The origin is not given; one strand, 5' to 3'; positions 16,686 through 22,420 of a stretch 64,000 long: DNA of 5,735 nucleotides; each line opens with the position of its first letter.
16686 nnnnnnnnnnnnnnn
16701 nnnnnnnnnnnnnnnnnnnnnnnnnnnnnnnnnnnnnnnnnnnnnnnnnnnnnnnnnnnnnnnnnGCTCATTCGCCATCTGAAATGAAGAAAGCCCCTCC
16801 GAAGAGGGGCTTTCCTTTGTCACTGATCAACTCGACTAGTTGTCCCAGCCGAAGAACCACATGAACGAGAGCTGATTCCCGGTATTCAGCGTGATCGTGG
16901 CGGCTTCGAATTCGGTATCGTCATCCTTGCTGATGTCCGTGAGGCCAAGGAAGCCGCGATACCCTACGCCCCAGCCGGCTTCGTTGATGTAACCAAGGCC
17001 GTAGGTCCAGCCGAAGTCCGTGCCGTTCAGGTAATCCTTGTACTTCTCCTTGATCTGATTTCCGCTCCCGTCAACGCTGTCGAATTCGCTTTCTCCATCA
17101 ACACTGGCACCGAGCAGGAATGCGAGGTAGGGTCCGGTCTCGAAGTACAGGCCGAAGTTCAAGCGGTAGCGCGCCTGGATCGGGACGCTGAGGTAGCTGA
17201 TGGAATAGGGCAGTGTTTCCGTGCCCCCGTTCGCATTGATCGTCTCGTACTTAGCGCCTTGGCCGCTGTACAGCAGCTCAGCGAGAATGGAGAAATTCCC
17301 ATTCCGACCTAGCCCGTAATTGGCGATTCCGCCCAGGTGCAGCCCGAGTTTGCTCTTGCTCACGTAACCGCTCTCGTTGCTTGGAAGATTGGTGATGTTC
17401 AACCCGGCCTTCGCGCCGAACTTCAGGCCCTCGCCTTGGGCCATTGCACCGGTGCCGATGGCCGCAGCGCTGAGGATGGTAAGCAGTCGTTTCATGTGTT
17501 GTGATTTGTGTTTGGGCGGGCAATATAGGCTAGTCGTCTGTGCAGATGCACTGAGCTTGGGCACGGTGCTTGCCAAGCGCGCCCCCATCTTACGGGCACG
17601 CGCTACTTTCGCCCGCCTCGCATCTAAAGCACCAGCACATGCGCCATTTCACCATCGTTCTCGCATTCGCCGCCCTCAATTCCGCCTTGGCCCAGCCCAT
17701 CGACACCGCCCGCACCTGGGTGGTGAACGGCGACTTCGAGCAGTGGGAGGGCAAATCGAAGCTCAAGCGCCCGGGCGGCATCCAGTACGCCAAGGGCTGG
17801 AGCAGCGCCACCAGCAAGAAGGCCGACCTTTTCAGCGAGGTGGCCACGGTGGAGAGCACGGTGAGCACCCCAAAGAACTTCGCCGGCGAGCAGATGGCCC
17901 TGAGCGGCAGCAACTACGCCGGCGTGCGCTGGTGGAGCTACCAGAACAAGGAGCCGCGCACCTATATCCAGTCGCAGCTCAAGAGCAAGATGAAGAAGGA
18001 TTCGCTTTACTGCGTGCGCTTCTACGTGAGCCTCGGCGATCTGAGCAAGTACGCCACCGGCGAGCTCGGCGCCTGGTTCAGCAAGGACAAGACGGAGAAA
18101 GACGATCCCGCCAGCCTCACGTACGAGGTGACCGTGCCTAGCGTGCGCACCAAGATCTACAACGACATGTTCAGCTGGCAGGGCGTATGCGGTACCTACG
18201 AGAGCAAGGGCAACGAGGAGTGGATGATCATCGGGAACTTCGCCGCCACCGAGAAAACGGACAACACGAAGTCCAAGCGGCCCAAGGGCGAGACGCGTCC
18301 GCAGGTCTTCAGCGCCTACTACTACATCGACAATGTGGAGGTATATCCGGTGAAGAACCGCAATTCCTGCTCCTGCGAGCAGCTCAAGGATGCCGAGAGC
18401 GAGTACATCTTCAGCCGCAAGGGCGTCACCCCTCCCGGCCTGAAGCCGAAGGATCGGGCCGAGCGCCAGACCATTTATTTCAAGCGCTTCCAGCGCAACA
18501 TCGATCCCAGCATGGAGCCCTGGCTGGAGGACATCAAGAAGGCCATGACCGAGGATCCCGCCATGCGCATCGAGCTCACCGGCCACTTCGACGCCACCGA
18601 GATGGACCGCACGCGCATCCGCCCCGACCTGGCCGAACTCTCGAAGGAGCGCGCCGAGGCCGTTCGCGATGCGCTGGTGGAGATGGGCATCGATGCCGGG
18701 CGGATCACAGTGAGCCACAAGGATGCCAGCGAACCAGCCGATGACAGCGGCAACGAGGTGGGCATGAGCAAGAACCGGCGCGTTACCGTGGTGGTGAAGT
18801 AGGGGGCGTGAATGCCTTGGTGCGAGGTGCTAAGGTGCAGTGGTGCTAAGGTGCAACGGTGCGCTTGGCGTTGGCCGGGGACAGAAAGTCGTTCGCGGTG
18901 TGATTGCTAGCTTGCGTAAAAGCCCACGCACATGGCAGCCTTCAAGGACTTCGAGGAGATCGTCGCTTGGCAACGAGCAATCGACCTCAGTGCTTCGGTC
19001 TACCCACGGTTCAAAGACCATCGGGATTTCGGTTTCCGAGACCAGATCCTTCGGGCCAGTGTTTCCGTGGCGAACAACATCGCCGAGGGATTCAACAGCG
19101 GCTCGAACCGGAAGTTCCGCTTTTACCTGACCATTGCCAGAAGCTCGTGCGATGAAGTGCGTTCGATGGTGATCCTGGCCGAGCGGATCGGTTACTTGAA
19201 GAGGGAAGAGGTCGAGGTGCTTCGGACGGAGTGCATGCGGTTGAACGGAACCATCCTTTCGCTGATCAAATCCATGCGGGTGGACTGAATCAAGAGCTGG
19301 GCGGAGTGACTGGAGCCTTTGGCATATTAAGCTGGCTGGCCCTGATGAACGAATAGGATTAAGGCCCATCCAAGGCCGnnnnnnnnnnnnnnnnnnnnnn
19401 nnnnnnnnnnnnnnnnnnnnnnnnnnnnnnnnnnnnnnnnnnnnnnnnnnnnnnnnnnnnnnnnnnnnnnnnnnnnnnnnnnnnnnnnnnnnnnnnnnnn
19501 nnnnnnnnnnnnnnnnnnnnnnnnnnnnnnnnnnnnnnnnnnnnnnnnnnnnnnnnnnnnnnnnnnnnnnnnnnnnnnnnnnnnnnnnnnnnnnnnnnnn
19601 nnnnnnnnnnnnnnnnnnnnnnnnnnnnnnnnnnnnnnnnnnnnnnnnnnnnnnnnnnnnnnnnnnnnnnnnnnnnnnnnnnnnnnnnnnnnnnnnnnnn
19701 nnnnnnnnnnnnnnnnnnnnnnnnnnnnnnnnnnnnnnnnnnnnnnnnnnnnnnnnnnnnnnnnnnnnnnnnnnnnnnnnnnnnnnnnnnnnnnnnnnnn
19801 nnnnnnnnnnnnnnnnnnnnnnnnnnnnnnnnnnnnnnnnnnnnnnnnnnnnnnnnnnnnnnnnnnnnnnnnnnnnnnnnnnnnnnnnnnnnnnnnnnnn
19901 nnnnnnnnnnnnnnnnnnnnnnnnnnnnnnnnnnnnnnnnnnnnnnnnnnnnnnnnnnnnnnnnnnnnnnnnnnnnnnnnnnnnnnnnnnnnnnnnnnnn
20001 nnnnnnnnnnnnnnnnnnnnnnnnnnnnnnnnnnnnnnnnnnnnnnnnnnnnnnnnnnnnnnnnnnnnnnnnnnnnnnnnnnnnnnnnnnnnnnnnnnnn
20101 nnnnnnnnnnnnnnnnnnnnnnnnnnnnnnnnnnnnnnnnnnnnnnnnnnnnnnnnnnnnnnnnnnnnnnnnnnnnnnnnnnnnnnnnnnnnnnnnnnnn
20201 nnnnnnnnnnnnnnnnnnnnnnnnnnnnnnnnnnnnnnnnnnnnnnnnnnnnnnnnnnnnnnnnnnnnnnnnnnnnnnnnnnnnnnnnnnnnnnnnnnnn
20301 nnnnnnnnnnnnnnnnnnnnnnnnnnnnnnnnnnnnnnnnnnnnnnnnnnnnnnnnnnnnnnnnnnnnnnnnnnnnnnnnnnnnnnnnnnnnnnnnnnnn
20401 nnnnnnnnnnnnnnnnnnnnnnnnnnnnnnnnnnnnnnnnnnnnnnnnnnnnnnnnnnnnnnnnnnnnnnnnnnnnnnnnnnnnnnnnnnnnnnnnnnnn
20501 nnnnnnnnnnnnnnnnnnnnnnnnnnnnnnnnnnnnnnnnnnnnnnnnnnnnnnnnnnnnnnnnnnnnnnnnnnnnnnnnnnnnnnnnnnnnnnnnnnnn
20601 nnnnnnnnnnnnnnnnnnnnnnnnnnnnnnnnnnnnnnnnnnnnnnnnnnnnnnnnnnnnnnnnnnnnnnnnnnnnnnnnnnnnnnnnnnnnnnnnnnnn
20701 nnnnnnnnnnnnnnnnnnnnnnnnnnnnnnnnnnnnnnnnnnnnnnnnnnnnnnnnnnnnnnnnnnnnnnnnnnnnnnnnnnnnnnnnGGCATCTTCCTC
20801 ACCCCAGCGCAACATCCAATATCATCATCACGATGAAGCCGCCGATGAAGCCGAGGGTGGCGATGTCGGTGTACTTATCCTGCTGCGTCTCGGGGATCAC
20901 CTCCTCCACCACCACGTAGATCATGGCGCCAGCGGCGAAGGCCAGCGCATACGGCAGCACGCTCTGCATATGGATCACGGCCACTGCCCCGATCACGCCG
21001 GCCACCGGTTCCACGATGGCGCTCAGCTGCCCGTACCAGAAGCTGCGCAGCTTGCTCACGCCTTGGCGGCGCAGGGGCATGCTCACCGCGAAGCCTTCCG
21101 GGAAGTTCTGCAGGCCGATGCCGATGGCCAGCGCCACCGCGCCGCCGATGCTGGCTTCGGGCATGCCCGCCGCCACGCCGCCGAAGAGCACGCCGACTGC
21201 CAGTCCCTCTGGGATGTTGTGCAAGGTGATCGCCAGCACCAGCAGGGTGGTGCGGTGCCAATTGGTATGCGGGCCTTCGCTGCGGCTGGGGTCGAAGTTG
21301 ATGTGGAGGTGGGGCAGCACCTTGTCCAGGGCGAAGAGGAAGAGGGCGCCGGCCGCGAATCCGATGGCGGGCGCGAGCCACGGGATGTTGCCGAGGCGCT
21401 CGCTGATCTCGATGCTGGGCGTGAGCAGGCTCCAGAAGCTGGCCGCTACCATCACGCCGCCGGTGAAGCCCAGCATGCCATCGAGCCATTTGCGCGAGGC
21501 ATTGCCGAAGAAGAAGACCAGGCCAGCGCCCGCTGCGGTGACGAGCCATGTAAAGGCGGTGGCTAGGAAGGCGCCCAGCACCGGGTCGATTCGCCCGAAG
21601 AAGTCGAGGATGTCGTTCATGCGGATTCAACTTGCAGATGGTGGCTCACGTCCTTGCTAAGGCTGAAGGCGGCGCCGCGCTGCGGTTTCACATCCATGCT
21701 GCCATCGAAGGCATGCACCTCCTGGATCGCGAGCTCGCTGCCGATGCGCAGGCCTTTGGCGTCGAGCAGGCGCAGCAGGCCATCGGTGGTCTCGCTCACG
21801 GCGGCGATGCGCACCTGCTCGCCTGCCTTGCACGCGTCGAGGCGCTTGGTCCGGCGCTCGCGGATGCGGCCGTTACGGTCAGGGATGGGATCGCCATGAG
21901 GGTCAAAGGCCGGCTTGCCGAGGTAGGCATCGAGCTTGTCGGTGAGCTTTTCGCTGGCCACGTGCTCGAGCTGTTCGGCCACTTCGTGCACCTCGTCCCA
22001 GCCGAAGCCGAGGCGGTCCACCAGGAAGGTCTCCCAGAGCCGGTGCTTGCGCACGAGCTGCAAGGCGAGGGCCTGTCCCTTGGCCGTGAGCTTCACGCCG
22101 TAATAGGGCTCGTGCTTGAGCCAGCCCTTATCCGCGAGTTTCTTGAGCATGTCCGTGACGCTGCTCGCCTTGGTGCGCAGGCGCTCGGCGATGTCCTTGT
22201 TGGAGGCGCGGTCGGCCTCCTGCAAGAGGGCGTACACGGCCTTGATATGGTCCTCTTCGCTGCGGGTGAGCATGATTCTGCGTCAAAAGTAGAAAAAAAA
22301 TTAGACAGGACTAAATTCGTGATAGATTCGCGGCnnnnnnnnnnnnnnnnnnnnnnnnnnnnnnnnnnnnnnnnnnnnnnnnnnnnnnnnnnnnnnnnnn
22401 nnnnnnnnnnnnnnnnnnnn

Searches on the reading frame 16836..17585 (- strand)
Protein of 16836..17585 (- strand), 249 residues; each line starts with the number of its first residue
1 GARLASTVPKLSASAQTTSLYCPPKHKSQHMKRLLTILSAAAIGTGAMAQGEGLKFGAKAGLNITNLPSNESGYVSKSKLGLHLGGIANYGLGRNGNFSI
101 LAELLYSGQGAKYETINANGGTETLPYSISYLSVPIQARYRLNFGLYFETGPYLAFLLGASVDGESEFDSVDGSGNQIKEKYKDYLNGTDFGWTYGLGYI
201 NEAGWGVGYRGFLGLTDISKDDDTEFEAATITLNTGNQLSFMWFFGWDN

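Call 9: search_protein_families(library=pfam, proteins=[window:16836-17585:-], max_evalue=0.001)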
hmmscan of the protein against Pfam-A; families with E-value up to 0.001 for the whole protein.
window:16836-17585:- (249 aa): 2 families
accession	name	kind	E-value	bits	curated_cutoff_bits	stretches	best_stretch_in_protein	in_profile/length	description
PF13568.12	OMP_b-brl_2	-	1.3e-20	74.7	27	1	49-219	2-174/175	Outer membrane protein beta-barrel domain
PF13505.12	OMP_b-brl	-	6e-11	43.3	28.7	1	37-233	3-169/175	Outer membrane protein beta-barrel domain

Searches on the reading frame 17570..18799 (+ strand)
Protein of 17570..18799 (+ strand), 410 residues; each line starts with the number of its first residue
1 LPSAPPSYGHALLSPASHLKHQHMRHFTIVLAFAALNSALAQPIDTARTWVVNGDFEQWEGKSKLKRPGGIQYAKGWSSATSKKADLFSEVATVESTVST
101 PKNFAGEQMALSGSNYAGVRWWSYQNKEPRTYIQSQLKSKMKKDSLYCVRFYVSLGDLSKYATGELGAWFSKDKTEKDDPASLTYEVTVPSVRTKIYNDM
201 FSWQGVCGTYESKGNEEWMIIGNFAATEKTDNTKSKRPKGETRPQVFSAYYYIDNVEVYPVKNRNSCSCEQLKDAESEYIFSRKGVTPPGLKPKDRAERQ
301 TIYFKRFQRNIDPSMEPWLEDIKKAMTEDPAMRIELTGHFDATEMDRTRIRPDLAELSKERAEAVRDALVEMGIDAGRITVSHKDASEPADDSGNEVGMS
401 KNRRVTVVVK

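Call 9: search_protein_families(library=pfam, proteins=[window:17570-18799:+], max_evalue=0.001)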
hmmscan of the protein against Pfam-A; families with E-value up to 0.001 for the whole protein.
window:17570-18799:+ (410 aa): 2 families
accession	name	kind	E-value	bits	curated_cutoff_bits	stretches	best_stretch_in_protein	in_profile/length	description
PF00691.25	OmpA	-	1.4e-13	51.4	27.2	1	303-403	1-98/98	OmpA family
PF05359.17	DUF748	-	5.1e-05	22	50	0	353-379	1010-1037/1037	Domain of Unknown Function (DUF748)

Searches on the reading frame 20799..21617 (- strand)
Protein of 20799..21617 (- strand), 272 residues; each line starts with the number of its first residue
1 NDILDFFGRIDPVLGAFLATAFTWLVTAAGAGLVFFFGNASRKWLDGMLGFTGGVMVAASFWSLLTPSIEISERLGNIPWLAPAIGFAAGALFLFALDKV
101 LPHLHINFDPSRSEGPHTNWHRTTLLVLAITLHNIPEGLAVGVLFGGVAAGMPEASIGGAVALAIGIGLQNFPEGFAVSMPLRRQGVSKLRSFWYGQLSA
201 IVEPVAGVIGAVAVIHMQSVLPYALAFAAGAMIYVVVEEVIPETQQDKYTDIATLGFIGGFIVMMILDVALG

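Call 9: search_protein_families(library=pfam, proteins=[window:20799-21617:-], max_evalue=0.001)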
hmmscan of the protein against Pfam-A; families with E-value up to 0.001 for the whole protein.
window:20799-21617:- (272 aa): 1 family
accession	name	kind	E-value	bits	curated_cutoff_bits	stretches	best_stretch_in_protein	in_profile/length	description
PF02535.28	Zip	-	5.5e-25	88.7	35.1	2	122-267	177-322/323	ZIP Zinc transporter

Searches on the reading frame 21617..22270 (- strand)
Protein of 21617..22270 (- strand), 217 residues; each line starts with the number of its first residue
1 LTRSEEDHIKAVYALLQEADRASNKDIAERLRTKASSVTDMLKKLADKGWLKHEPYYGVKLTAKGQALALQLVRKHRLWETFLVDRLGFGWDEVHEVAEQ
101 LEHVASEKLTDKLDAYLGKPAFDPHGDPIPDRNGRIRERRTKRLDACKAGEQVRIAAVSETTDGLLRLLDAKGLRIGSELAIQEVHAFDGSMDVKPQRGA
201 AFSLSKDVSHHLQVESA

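Call 9: search_protein_families(library=pfam, proteins=[window:21617-22270:-], max_evalue=0.001)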
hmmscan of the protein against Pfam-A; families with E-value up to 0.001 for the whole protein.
window:21617-22270:- (217 aa): 11 families
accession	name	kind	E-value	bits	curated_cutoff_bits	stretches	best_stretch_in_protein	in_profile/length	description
PF02742.21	Fe_dep_repr_C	-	1.1e-31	109.1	27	1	62-131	1-70/70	Iron dependent repressor, metal binding and dimerisation domain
PF01325.25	Fe_dep_repress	-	2.9e-16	59.8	26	1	1-59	2-60/60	Iron dependent repressor, N-terminal DNA binding domain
PF04023.20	FeoA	-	5.2e-10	39.7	23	1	143-215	2-73/74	FeoA domain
PF01047.28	MarR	-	6.6e-08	32.8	24.6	1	15-52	11-48/59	MarR family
PF13412.12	HTH_24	-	1.1e-07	31.7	21.9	1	10-52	6-48/48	Winged helix-turn-helix DNA-binding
PF09012.17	FeoC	-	1.5e-05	25.5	21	1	12-55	5-48/69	FeoC like transcriptional regulator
PF12802.13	MarR_2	-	4.6e-05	23.9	27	1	16-55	15-54/61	MarR family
PF13463.12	HTH_27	-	9e-05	23.1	22.2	1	18-65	15-68/68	Winged helix DNA-binding domain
PF01978.25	TrmB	-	0.0002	21.6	25.6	1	12-54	13-55/68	Sugar-specific transcriptional regulator TrmB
PF09339.16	HTH_IclR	-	0.00036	20.7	22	1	15-54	11-51/52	IclR helix-turn-helix domain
PF25213.1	HVO_A0261_N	-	0.00091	19.5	35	0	11-71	15-73/86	HVO_A0261 N-terminal domain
